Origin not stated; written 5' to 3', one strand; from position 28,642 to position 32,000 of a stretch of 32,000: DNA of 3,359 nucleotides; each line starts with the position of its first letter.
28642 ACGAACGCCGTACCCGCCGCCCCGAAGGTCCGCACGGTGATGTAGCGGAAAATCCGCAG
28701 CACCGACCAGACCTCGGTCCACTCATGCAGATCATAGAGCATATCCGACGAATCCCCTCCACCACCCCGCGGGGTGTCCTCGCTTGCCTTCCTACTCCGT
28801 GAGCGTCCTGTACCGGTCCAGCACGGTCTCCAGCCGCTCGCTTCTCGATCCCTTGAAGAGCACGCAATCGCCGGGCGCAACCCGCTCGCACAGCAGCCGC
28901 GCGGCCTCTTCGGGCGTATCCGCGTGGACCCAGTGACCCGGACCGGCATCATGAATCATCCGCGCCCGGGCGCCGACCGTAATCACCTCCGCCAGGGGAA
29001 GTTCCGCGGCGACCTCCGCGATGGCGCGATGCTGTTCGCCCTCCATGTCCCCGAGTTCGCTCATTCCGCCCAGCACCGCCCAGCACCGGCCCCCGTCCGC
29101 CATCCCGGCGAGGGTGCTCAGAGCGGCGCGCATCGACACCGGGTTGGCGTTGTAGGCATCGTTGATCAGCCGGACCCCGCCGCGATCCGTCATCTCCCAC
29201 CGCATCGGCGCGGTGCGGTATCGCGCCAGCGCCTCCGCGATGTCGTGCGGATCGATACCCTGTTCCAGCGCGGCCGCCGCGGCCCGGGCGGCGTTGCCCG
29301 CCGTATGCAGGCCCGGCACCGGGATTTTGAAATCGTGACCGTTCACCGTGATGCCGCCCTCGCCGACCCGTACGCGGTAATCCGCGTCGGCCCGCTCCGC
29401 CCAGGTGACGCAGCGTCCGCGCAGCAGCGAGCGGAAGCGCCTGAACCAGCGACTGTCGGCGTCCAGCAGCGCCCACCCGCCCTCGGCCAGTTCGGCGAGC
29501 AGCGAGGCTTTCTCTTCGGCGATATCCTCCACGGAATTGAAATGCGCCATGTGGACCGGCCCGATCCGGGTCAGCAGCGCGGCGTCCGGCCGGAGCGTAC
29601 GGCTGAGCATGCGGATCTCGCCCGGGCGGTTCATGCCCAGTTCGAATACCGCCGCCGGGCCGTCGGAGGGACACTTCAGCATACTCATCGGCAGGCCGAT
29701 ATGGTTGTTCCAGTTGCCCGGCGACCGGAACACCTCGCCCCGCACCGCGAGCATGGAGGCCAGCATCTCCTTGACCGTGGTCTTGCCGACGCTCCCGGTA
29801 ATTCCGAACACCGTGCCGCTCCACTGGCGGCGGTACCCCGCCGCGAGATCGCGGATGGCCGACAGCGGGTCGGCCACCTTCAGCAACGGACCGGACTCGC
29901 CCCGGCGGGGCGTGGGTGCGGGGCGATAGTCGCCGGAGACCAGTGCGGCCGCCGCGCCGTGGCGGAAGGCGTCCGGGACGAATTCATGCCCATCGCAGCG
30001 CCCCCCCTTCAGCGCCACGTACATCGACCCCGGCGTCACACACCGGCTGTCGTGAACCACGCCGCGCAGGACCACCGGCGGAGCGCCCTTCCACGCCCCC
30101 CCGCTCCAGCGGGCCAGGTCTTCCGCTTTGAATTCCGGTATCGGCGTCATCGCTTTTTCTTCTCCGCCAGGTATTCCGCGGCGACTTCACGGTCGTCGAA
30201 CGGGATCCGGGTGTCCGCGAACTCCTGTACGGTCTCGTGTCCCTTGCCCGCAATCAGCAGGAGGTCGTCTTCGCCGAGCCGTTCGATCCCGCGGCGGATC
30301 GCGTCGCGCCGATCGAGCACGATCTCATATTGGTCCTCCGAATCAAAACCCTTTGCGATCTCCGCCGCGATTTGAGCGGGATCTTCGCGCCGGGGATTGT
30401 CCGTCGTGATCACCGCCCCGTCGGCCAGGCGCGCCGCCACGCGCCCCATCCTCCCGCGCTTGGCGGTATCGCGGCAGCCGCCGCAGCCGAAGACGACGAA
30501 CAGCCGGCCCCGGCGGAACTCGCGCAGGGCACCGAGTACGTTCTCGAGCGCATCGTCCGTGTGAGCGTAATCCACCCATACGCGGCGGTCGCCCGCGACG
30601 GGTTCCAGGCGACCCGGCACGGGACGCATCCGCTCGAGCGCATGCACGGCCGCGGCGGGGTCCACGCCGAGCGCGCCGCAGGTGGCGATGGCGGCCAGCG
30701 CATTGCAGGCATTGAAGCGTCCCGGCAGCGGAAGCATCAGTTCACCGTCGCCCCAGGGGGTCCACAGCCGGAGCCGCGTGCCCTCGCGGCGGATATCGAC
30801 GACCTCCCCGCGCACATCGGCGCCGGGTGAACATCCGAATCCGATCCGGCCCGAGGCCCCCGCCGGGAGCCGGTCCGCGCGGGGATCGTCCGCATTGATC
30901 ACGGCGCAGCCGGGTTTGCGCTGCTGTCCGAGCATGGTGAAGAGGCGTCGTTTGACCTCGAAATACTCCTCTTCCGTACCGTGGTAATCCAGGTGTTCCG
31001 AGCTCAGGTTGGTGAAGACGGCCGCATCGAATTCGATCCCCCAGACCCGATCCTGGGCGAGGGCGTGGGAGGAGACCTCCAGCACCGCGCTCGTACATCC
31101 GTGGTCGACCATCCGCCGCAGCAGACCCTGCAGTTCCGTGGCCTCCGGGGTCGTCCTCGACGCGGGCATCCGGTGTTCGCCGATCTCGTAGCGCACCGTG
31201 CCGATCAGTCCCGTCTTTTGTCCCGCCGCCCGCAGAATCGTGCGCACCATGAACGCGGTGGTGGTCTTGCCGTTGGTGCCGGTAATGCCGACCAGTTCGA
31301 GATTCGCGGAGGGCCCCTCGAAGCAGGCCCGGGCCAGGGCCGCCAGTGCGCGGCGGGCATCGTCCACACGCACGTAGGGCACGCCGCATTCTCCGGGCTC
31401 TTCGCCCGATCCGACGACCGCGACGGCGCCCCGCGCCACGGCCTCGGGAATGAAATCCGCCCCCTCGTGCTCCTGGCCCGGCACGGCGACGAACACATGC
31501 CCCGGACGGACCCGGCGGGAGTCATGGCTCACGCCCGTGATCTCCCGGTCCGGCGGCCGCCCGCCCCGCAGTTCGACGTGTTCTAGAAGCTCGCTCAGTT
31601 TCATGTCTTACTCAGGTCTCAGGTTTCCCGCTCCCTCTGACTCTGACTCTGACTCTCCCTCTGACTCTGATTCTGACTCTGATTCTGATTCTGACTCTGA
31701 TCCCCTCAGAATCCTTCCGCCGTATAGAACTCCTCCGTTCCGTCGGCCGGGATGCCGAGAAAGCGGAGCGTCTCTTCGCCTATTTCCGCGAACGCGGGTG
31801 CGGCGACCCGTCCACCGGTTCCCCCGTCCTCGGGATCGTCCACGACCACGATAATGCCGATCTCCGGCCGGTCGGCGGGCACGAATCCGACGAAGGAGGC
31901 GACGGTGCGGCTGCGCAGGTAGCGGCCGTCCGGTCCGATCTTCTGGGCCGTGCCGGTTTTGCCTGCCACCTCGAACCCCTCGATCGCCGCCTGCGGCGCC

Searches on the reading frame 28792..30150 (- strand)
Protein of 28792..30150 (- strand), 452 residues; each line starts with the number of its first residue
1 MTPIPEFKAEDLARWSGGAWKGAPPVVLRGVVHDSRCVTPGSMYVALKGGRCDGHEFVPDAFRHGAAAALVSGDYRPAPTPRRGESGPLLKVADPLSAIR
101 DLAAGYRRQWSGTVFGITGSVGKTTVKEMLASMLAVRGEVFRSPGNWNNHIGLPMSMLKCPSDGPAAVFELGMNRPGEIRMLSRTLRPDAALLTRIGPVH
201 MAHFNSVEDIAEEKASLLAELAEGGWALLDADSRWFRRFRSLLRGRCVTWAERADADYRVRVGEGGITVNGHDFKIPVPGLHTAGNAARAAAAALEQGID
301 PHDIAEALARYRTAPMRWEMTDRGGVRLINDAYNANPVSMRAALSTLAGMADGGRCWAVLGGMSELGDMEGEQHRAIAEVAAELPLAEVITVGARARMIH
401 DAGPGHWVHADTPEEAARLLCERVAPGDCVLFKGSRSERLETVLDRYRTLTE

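Call 61: search_protein_families(library=pfam, proteins=[window:28792-30150:-], max_evalue=0.001)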
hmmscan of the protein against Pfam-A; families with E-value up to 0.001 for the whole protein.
window:28792-30150:- (452 aa): 3 families
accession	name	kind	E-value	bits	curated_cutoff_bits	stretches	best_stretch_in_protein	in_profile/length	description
PF08245.18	Mur_ligase_M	-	4.2e-32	112.2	24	1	117-294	1-200/200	Mur ligase middle domain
PF02875.26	Mur_ligase_C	-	2.7e-21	77.2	28.4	1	316-436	1-127/127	Mur ligase, glutamate ligase domain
PF01225.30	Mur_ligase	-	3.9e-07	30.8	21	1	29-75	3-54/95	Mur ligase family, catalytic domain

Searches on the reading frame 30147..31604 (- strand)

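Call 61: search_protein_families(library=pfam, proteins=[window:30147-31604:-], max_evalue=0.001)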
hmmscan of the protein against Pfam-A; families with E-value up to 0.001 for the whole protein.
window:30147-31604:- (485 aa): 3 families
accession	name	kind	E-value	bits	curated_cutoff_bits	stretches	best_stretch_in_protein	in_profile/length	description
PF08245.18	Mur_ligase_M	-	8.2e-54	183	24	1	107-308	1-199/200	Mur ligase middle domain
PF02875.26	Mur_ligase_C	-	1.2e-28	101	28.4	1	331-455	1-127/127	Mur ligase, glutamate ligase domain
PF01225.30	Mur_ligase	-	5e-12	46.5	21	1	21-93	1-93/95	Mur ligase family, catalytic domain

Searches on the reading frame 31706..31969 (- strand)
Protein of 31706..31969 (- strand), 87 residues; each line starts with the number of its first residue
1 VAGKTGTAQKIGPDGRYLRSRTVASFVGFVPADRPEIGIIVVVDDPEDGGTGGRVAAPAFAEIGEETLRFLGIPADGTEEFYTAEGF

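Call 61: search_protein_families(library=pfam, proteins=[window:31706-31969:-], max_evalue=0.001)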
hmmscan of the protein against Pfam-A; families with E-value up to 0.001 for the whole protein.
window:31706-31969:- (87 aa): 1 family
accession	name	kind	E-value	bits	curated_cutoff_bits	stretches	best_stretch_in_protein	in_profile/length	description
PF00905.27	Transpeptidase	-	4e-13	49.7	22.1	1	1-63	235-297/299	Penicillin binding protein transpeptidase domain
